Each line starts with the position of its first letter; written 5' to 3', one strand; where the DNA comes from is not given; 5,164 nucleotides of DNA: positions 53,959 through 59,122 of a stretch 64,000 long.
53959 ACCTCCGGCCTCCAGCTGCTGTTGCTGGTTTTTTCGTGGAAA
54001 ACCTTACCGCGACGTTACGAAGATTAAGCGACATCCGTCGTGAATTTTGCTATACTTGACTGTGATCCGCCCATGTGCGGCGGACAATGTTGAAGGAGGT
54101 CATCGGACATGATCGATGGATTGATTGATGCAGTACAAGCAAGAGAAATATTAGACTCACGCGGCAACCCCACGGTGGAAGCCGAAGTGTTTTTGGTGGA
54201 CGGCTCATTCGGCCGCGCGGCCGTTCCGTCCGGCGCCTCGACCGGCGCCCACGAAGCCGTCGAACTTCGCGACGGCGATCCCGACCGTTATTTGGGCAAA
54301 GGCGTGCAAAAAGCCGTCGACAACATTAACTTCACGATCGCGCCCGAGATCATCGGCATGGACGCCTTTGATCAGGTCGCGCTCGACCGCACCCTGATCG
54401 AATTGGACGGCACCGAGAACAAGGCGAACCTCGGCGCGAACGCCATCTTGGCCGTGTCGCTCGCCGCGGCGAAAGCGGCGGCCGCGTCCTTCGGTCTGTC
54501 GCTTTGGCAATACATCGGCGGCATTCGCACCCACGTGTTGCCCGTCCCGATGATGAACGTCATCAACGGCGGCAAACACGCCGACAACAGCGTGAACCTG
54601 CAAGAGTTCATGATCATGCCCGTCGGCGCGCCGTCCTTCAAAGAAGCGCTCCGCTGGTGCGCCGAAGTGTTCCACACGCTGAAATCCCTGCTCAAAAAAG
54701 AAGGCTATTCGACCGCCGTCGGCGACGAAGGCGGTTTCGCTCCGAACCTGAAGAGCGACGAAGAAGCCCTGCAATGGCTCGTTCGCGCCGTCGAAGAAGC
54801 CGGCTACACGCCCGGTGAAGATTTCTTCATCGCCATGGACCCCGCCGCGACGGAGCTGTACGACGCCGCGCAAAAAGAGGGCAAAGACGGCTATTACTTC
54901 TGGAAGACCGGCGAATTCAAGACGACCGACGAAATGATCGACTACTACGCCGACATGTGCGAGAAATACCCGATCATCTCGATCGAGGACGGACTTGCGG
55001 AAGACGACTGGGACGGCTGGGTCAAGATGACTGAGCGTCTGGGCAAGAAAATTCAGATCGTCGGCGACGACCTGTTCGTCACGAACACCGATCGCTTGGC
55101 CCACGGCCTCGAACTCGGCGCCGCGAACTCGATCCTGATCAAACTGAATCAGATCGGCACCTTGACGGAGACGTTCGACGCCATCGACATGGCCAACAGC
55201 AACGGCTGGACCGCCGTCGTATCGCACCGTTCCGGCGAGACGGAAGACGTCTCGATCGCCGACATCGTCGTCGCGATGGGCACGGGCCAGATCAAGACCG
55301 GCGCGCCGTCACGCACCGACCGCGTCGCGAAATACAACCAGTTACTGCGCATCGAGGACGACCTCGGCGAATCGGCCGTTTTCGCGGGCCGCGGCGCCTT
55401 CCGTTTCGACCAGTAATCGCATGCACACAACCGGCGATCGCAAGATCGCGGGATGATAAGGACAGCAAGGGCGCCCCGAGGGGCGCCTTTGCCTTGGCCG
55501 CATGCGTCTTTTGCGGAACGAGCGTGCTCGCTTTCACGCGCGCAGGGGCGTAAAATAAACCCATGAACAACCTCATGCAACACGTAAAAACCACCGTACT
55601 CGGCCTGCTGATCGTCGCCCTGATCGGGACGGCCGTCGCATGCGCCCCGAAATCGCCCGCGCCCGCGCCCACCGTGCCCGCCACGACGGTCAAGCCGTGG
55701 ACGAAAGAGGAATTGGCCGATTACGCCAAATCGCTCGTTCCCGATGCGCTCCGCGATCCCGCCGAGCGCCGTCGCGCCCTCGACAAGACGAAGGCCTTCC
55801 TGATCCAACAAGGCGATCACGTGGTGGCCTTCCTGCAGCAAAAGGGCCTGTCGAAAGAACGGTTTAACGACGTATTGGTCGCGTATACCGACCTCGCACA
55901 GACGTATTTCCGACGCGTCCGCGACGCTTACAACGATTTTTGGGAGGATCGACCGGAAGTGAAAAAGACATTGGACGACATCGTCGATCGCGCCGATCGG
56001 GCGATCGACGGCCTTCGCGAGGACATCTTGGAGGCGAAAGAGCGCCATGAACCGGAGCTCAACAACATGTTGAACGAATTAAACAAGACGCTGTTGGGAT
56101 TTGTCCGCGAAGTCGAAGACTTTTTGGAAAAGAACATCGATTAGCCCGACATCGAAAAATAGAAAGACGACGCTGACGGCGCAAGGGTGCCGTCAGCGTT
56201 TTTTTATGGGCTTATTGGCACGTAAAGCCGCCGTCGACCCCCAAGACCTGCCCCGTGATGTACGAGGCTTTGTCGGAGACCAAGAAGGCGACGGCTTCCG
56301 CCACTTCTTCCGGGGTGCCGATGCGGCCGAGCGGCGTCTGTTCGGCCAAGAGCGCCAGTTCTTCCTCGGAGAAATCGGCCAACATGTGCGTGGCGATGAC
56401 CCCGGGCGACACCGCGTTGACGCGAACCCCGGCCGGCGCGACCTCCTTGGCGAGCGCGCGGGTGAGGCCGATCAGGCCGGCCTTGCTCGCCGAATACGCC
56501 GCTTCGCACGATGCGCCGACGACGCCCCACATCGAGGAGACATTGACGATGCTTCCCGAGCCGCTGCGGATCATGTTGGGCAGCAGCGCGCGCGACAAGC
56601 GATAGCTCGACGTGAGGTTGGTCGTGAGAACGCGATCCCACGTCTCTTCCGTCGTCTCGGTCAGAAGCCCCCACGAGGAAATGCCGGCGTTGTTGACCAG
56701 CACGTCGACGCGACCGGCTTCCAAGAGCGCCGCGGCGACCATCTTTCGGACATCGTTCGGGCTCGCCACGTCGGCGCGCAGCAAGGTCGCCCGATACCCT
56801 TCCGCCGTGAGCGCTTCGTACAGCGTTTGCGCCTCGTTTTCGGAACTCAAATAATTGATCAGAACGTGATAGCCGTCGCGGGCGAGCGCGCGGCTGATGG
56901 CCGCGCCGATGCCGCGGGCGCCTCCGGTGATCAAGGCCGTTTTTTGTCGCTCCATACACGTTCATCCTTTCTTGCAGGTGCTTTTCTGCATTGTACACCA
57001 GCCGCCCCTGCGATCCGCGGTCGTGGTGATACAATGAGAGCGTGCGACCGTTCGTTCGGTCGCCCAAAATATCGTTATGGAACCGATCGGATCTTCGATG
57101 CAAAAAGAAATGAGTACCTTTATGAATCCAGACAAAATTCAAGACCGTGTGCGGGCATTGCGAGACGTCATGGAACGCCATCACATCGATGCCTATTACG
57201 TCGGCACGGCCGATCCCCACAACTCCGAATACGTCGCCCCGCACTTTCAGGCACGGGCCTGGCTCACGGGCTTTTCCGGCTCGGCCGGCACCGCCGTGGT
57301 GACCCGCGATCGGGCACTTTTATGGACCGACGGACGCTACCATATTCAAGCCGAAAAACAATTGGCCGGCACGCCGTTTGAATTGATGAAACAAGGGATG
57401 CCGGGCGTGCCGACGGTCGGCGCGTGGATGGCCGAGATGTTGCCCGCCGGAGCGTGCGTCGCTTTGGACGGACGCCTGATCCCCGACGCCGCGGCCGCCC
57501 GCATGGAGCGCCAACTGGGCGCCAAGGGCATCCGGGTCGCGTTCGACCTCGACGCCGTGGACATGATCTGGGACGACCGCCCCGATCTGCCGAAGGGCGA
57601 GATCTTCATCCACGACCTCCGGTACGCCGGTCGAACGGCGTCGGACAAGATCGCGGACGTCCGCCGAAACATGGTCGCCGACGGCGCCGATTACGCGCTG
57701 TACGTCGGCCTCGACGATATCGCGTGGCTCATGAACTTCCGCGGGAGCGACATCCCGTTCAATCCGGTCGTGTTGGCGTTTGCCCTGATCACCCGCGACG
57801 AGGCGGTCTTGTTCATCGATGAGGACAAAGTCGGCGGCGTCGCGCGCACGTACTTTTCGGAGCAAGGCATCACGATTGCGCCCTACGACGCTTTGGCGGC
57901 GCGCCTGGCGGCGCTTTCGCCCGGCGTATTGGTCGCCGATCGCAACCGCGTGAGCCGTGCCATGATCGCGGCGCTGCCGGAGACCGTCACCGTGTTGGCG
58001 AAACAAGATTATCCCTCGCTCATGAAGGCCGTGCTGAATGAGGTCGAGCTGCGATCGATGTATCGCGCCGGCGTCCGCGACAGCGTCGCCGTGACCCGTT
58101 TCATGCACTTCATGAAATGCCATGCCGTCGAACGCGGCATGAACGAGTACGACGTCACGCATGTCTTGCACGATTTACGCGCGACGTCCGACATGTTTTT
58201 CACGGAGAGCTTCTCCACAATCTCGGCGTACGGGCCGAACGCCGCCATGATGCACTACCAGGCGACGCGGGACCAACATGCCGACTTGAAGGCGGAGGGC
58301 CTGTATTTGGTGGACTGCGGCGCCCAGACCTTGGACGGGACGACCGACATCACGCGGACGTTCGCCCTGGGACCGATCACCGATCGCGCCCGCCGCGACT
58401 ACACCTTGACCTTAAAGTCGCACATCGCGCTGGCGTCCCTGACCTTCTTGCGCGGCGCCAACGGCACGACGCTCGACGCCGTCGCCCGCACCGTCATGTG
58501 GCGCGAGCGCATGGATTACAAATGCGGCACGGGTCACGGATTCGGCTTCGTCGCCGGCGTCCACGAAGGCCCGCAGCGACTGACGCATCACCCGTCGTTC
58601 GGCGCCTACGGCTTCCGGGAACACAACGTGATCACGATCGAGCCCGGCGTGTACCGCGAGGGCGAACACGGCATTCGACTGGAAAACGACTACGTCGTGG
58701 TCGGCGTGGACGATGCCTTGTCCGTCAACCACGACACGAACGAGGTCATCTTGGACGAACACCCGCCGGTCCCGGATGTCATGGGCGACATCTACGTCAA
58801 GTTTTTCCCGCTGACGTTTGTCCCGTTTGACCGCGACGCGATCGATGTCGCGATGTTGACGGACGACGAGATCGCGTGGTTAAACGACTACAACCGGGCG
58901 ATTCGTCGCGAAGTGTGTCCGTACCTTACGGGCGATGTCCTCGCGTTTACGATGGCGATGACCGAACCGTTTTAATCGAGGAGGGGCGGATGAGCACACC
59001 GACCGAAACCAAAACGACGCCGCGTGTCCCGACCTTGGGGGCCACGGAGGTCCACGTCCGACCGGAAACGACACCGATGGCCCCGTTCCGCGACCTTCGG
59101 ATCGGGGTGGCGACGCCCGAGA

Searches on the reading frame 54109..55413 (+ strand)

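Call 45: search_protein_families(library=pfam, max_evalue=0.00001, proteins=[window:54109-55413:+])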
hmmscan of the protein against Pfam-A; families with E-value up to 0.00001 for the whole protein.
window:54109-55413:+ (435 aa): 2 families
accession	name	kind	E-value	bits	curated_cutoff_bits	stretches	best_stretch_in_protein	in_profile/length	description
PF00113.28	Enolase_C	-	1e-130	435.8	21.5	1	142-430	2-292/296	Enolase, C-terminal TIM barrel domain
PF03952.21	Enolase_N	-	6.6e-60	201.5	35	1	6-136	1-131/131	Enolase, N-terminal domain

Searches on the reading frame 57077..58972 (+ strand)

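Call 45: search_protein_families(library=pfam, max_evalue=0.00001, proteins=[window:57077-58972:+])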
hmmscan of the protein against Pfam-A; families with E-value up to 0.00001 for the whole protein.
window:57077-58972:+ (632 aa): 4 families
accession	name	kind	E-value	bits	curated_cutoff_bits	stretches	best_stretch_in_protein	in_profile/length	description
PF16189.11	Creatinase_N_2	-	5.4e-44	150.5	29.7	1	167-324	1-161/161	Creatinase/Prolidase N-terminal domain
PF00557.29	Peptidase_M24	-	1.6e-41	142.8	23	1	328-541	3-206/208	Metallopeptidase family M24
PF01321.24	Creatinase_N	-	6.1e-20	72.5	22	1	24-152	1-116/128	Creatinase/Prolidase N-terminal domain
PF16188.10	Peptidase_M24_C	-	1e-17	64.2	28.9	1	573-631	2-62/63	C-terminal region of peptidase_M24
